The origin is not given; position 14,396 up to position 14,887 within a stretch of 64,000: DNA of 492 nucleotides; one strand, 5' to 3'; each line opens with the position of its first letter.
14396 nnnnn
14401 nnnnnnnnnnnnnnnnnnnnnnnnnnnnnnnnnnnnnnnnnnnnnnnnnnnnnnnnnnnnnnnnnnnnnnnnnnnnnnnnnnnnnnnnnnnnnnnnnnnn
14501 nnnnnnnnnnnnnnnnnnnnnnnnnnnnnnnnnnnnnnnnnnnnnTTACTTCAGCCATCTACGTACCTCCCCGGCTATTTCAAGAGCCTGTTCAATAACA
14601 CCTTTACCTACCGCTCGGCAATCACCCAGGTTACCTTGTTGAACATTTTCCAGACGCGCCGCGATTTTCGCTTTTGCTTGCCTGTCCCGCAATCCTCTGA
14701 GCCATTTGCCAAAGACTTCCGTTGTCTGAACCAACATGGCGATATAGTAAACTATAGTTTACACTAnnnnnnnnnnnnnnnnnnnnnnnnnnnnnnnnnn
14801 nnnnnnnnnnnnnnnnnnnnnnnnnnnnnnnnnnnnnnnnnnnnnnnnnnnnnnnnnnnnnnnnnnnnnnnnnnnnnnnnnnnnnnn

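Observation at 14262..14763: Toxin-antitoxin pair with an internally deleted toxin and a perfect palindromic operator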

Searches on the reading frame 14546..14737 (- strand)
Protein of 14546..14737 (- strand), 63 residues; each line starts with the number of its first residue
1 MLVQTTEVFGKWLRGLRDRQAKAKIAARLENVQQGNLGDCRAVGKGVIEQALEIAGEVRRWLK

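Call 3: search_protein_families(library=ncbifam, proteins=[window:14546-14737:-], max_evalue=1)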
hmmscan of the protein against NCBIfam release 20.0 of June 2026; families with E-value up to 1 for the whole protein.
window:14546-14737:- (63 aa): 2 families
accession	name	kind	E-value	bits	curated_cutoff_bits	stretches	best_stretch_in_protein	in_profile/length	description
TIGR02683.1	upstrm_HI1419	hypoth_equivalog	6.4e-14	52.1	62.85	1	3-52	3-52/95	type II toxin-antitoxin system RelE/ParE family toxin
TIGR02420.1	dksA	equivalog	0.092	13.2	115.5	1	16-53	57-96/110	RNA polymerase-binding protein DksA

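Call 4: search_protein_families(library=pfam, proteins=[window:14546-14737:-], max_evalue=1)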
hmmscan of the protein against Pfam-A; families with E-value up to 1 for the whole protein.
window:14546-14737:- (63 aa): 0 families

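Call 5: find_encoding_contigs(protein=window:14546-14737:-, flank=6000, max_places=10)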
Protein window:14546-14737:- (63 aa): no gene with exactly this product is on record in the collection.

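Call 6: find_homologous_proteins(query=window:14546-14737:-, max_evalue=0.001)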
Query window:14546-14737:- (63 aa): 21 proteins with E <= 0.001 among 21 candidates.
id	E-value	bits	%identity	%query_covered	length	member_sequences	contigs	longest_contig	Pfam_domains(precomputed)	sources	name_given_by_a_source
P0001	5.4e-27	110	58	100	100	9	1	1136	PF05973.21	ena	-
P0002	7.8e-26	107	57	100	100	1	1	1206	PF05973.21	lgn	-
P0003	1.1e-25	106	77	98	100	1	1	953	PF05973.21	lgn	-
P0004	3.0e-25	105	77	98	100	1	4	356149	PF05973.21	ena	-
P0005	3.2e-25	105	76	98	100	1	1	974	PF05973.21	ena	-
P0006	8.2e-25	103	76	98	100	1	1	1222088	PF05973.21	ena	-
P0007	8.5e-25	103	76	98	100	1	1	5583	PF05973.21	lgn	-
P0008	1.6e-24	102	54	100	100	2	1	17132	PF05973.21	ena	-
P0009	1.6e-23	99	73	98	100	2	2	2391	PF05973.21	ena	-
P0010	1.6e-23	99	73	98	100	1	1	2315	PF05973.21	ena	-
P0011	1.6e-23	99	74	98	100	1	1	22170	PF05973.21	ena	-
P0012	4.1e-23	98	52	100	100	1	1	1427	PF05973.21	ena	-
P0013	6.0e-23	98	74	98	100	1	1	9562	PF05973.21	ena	-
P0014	1.7e-22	96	73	98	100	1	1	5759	PF05973.21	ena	-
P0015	3.1e-22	95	76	98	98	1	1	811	PF05973.21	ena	-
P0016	5.9e-22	94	69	98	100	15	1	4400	PF05973.21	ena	-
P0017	7.8e-22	94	68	98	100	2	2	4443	PF05973.21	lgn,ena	-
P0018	8.6e-22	94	52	98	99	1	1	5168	PF05973.21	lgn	-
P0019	7.7e-20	88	63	98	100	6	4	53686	PF05973.21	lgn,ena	-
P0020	1.2e-19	87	76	87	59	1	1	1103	-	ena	-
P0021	1.6e-17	80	58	98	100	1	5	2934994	PF05973.21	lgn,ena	-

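Call 8: find_encoding_contigs(protein=P0001, flank=3000, max_places=4)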
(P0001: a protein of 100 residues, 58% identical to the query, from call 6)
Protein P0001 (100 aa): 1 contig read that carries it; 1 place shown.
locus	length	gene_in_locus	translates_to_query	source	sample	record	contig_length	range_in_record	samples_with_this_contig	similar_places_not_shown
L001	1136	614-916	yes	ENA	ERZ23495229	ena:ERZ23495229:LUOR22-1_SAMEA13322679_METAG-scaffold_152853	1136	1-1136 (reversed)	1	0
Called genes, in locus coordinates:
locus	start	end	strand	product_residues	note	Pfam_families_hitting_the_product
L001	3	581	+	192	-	?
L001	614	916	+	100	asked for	PF05973:Gp49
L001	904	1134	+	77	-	?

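Call 9: find_encoding_contigs(protein=P0004, flank=6000, max_places=5)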
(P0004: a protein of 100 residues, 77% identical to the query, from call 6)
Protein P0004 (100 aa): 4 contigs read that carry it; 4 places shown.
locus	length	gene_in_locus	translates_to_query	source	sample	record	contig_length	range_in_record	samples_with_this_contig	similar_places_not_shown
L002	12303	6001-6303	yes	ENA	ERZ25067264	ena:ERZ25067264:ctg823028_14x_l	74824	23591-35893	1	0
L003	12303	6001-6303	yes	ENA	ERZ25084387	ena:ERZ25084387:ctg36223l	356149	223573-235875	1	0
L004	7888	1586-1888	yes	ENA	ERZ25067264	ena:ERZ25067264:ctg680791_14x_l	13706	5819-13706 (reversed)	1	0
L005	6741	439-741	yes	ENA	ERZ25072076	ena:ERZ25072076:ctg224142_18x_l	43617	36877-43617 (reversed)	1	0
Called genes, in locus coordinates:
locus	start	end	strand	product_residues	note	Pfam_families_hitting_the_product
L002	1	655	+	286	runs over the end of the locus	PF09084:NMT1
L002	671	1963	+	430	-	PF07969:Amidohydro_3, PF01979:Amidohydro_1, PF07969:Amidohydro_3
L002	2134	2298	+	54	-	-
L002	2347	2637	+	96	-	PF05973:Gp49 (weak)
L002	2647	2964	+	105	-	PF21716:dnstrm_HI1420, PF01381:HTH_3 (weak)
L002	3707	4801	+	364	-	PF01557:FAA_hydrolase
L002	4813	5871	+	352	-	PF05222:AlaDh_PNT_N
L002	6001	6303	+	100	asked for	PF05973:Gp49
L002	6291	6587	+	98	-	PF21716:dnstrm_HI1420, PF01381:HTH_3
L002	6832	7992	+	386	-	PF03435:Sacchrp_dh_NADP, PF16653:Sacchrp_dh_C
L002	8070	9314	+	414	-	PF00890:FAD_binding_2 (faint), PF01266:DAO, PF01946:Thi4 (weak), PF13450:NAD_binding_8 (weak)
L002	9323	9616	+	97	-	PF04267:SoxD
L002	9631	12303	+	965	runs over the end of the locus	PF13510:Fer2_4, PF00890:FAD_binding_2, PF03486:HI0933_like (faint), PF07992:Pyr_redox_2, PF12831:FAD_oxidored, PF13450:NAD_binding_8 (weak), PF17806:SO_alpha_A3, PF01571:GCV_T, +1 more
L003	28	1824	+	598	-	PF02538:Hydantoinase_B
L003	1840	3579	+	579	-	PF02538:Hydantoinase_B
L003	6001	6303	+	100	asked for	PF05973:Gp49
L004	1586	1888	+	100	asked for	PF05973:Gp49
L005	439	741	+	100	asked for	PF05973:Gp49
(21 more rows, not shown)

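Call 10: find_encoding_contigs(protein=P0006, flank=6000, max_places=3)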
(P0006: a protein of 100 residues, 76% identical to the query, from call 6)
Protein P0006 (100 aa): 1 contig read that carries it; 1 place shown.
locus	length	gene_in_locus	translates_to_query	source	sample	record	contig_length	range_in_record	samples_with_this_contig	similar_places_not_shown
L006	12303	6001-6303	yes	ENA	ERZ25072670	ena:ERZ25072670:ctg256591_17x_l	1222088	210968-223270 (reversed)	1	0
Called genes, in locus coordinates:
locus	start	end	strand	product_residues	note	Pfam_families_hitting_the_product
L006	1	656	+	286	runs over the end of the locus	PF09084:NMT1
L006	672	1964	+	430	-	PF07969:Amidohydro_3, PF01979:Amidohydro_1, PF07969:Amidohydro_3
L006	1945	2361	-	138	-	-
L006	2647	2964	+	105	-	PF21716:dnstrm_HI1420, PF01381:HTH_3 (weak)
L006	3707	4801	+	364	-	PF01557:FAA_hydrolase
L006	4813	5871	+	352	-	PF05222:AlaDh_PNT_N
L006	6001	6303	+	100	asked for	PF05973:Gp49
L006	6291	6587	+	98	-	PF21716:dnstrm_HI1420, PF01381:HTH_3 (weak)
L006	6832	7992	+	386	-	PF03435:Sacchrp_dh_NADP, PF16653:Sacchrp_dh_C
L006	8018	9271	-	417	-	PF07690:MFS_1, PF06779:MFS_4, PF07690:MFS_1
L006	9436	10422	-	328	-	PF00701:DHDPS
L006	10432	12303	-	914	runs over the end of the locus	PF07660:STN (weak), PF07715:Plug, PF00593:TonB_dep_Rec_b-barrel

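Call 18: search_solved_structures(query=P0001, max_evalue=1, show_alignments=3)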
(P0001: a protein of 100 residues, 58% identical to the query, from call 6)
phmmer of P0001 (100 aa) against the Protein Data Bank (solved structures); distinct sequences matched with E-value up to 1: 0.

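Call 23: search_solved_structures(query=A3, max_evalue=10, show_alignments=2)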
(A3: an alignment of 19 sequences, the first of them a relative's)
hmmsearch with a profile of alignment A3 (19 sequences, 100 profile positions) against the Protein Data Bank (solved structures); distinct sequences matched with E-value up to 10: 3.
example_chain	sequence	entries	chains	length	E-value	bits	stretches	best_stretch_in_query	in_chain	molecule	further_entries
7dr0_A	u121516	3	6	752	1.2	12.5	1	3-72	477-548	Photosystem I P700 chlorophyll a apoprotein A1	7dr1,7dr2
8uah_B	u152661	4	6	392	1.7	12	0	23-57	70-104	F-box/LRR-repeat protein 17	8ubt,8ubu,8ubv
6w66_B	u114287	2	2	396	1.7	12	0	23-50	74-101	F-box/LRR-repeat protein 17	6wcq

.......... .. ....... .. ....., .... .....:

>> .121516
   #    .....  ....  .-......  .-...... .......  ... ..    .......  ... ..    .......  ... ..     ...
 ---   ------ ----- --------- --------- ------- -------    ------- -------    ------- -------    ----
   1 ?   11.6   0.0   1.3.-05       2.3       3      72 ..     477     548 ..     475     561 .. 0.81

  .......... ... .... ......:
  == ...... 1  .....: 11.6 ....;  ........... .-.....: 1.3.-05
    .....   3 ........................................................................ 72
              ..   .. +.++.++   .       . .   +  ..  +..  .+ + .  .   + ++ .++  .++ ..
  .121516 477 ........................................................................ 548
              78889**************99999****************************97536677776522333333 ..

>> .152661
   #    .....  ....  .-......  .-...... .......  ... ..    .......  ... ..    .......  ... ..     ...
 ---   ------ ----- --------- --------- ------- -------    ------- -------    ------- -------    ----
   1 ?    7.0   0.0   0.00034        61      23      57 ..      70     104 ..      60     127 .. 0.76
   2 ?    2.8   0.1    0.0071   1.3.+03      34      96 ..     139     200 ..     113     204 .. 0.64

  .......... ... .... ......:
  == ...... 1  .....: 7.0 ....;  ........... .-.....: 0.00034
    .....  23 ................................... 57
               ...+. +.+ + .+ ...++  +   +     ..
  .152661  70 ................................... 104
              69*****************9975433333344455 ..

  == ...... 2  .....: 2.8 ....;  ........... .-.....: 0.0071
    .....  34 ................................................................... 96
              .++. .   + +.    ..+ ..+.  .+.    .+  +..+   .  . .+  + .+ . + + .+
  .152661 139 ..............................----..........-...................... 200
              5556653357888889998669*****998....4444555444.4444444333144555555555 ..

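Call 29: predict_structure(alignment_id=A3)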
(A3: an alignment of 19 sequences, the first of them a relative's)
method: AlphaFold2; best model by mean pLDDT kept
length: 100 residues; sequences in the alignment: 19
mean_pLDDT: 71.1   pTM: 0.62
mean pLDDT of the five models: 71.1, 65.6, 64.7, 62.2, 61.5
residues with pLDDT >= 90: 0; 70-90: 59; 50-70: 38; < 50: 3
segments of 3 or more residues with pLDDT < 50: 98-100
pLDDT, mean of each block of 10 residues (from residue 1): 70 81 81 75 77 68 73 65 65 53
secondary structure, 60 per line:
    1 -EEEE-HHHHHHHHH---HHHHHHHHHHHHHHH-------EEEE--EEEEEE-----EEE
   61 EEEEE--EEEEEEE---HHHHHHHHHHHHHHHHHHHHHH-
elements in order: E2-5 H7-15 H19-33 E41-44 E47-52 E58-65 E68-74 H78-99

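Call 33: fold_search(model_id=the predicted structure, library=pdb)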
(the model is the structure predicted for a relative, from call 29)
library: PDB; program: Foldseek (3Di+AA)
matches with E <= 10: 929; with E <= 0.001: 0
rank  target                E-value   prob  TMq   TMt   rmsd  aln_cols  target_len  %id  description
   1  5jaa_D                7.6e-03  0.99  0.48  0.48   5.0       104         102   15  Crystal structure of the HigBA2 toxin-antitoxin complex (released 2017-04-05)
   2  4fxe_E                1.5e-02  1.00  0.60  0.70   2.9        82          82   15  Crystal structure of the intact E. coli RelBE toxin-antitoxin complex (released 2012-08-29)
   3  9crp_H                2.6e-02  0.47  0.26  0.21  14.9        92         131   12  Post-targeting aCascade Type IA CRISPR-Cas Surveillance Complexes (released 2025-08-13)
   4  9crq_L                2.6e-02  0.47  0.27  0.21  14.9        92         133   12  Post-targeting aCascade Type IA CRISPR-Cas Surveillance Complexes (released 2025-08-13)
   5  4fxe_F                4.0e-02  1.00  0.57  0.70   2.8        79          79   15  Crystal structure of the intact E. coli RelBE toxin-antitoxin complex (released 2012-08-29)
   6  4fxh_B                4.0e-02  0.98  0.56  0.58   6.3        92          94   12  Crystal structure of the isolated E. coli RelE toxin, P212121 form (released 2012-08-29)
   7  5ja8_A                4.9e-02  0.89  0.45  0.43   5.6        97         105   14  Crystal structure of the HigB2 toxin in complex with Nb2 (released 2017-04-05)
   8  9g12_B                9.8e-02  0.95  0.48  0.55   4.1        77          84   13  Mycobacterium tuberculosis RelBE1 toxin-antitoxin system; rv1247c (relB1 antitoxin), rv1246c (relE1 toxin) (released 2025-12-17)
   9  2otr_MODEL_1_A        1.1e-01  0.69  0.42  0.45   5.6        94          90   17  Solution Structure of Conserved Hypothetical Protein HP0892 from Helicobacter pylori (released 2007-12-18)
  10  1z8m_MODEL_1_A        1.4e-01  0.41  0.33  0.36   5.6        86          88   14  Solution structure of the conserved hypothtical protein HP0894 from Helicobacter pylori (released 2005-11-01)
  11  9crp_N                1.4e-01  0.23  0.26  0.23  15.1        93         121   11  Post-targeting aCascade Type IA CRISPR-Cas Surveillance Complexes (released 2025-08-13)
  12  9crq_N                1.4e-01  0.23  0.26  0.22  15.1        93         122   11  Post-targeting aCascade Type IA CRISPR-Cas Surveillance Complexes (released 2025-08-13)
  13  9ba3_F                1.6e-01  0.30  0.29  0.22   8.6        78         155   14  High-resolution crystal structure of the ligand binding domain of the Halomonas titanicae chemoreceptor Htc10 in compl (released 2024-11-20)
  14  9ba3_D                2.0e-01  0.28  0.29  0.21   8.6        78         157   14  High-resolution crystal structure of the ligand binding domain of the Halomonas titanicae chemoreceptor Htc10 in compl (released 2024-11-20)
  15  9ba3_B                2.0e-01  0.28  0.29  0.21   8.6        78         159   14  High-resolution crystal structure of the ligand binding domain of the Halomonas titanicae chemoreceptor Htc10 in compl (released 2024-11-20)
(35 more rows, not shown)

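Call 45: search_protein_representatives(protein=window:14546-14737:-)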
Query: 63 residues. Proteins with E-value up to 0.001 (for the whole library): 1137; up to 1e-10: 2; up to 1e-30: 0. The best 150 are listed.
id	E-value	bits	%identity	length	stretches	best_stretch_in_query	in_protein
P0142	1.9e-11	59.9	57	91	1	4-57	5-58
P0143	3.3e-11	59.1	62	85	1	7-53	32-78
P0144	1.4e-10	57.1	55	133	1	7-57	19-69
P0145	2.5e-10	56.3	54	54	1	3-52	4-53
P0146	3.1e-10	56.0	58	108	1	3-54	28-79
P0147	4.2e-10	55.6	53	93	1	3-55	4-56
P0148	1.4e-09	54.0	53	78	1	3-49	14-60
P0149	1.5e-09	53.9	60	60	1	4-50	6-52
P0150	2.6e-09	53.1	50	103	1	2-53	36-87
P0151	4.1e-09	52.5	52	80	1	3-54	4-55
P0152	4.4e-09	52.4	48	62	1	2-55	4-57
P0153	5.7e-09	52.1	49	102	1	4-54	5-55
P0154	6.1e-09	52.0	53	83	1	3-59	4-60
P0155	6.5e-09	51.9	49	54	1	3-51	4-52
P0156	6.5e-09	51.9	48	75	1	3-54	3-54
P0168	2.3e-08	50.2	51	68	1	3-51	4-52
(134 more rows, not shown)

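Call 47: list_cluster_members(proteins=[P0168, P0020])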
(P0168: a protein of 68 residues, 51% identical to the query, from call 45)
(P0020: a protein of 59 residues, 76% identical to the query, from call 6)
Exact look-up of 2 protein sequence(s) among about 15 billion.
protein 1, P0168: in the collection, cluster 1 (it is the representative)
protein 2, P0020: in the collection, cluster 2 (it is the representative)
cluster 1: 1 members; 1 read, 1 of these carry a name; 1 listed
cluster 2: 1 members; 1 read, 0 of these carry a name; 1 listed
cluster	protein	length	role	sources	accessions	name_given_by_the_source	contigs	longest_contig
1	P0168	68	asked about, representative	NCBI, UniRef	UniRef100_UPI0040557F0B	hypothetical protein n=1 Tax=Orrella sp. TaxID=1921583 RepID=UPI0040557F0B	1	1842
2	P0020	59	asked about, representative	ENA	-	-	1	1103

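Call 57: predict_structure(alignment_id=A1)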
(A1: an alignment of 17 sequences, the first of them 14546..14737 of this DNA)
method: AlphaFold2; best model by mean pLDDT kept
length: 63 residues; sequences in the alignment: 17
mean_pLDDT: 68.3   pTM: 0.39
mean pLDDT of the five models: 68.3, 63.0, 57.8, 56.7, 52.9
residues with pLDDT >= 90: 0; 70-90: 30; 50-70: 30; < 50: 3
segments of 3 or more residues with pLDDT < 50: 1-3
pLDDT, mean of each block of 10 residues (from residue 1): 57 78 78 66 62 71 59
secondary structure, 60 per line:
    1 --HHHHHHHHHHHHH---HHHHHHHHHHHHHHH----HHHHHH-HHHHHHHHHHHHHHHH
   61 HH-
elements in order: H3-15 H19-33 H38-43 H45-62

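Call 64: search_protein_families(library=ncbifam, proteins=[P0001, P0168], max_evalue=0.01)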
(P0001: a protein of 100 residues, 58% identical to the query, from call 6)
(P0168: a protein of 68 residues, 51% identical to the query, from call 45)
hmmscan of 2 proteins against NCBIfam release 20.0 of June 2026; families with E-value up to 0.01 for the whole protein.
P0001 (100 aa): 1 family
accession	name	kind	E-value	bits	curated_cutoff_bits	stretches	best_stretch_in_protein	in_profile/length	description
TIGR02683.1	upstrm_HI1419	hypoth_equivalog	3.9e-38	129.7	62.85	1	3-93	3-93/95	type II toxin-antitoxin system RelE/ParE family toxin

P0168 (68 aa): 1 family
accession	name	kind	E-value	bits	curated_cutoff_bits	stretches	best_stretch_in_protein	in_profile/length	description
TIGR02683.1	upstrm_HI1419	hypoth_equivalog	6.4e-15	55.3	62.85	1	5-52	4-51/95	type II toxin-antitoxin system RelE/ParE family toxin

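Call 65: search_protein_families(library=pfam, proteins=[P0001, P0168], max_evalue=0.01)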
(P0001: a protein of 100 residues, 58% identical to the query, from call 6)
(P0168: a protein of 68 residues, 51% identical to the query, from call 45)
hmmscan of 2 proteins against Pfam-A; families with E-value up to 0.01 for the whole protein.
P0001 (100 aa): 1 family
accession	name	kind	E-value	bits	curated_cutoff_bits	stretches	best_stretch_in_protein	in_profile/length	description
PF05973.20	Gp49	-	1.8e-07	31.6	23.9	1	12-92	2-85/90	Phage derived protein Gp49-like (DUF891)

P0168 (68 aa): 0 families
